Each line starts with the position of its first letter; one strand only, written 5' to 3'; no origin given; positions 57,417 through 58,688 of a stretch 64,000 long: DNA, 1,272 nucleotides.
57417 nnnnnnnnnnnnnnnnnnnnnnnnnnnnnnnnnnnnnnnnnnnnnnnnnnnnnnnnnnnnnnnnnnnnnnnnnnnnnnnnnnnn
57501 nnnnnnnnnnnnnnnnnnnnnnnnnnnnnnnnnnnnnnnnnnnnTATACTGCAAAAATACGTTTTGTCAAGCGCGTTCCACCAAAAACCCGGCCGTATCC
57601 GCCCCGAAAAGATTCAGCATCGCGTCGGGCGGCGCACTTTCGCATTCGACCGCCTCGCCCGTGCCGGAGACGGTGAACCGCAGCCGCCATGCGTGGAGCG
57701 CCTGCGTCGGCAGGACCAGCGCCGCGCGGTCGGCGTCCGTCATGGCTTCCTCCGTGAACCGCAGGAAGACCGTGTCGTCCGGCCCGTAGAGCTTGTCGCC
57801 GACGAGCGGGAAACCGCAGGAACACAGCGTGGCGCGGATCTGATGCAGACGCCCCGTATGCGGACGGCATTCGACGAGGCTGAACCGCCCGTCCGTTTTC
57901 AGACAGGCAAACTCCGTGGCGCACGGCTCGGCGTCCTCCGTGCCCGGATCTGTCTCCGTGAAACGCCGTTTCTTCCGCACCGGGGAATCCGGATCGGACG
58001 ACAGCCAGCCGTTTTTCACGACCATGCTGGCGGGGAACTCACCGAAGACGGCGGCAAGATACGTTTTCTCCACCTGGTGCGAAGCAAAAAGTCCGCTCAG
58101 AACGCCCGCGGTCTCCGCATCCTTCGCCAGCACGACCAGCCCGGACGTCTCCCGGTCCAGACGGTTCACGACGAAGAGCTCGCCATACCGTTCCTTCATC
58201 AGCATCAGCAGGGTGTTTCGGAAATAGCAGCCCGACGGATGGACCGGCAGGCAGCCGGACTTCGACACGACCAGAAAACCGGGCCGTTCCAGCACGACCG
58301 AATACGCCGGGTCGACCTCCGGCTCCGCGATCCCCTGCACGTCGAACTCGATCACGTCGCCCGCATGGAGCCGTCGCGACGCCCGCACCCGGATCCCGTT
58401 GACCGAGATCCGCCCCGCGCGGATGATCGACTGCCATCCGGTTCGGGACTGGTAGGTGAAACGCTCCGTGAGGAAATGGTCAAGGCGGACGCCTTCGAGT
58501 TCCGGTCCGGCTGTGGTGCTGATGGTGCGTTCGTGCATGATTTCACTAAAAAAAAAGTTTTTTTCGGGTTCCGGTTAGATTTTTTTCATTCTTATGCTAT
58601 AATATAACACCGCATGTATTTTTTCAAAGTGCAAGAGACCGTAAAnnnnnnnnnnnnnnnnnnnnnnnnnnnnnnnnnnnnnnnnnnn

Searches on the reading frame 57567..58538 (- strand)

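Call 79: search_protein_families(library=pfam, proteins=[window:57567-58538:-], max_evalue=0.00001)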
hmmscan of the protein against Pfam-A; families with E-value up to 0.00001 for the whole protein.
window:57567-58538:- (323 aa): 2 families
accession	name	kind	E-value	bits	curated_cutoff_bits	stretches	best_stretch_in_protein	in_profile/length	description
PF00849.27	PseudoU_synth_2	-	7e-27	95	26.8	1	88-238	2-150/152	RNA pseudouridylate synthase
PF01479.30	S4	-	2.7e-07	30.7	22.8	1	17-63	1-48/48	S4 domain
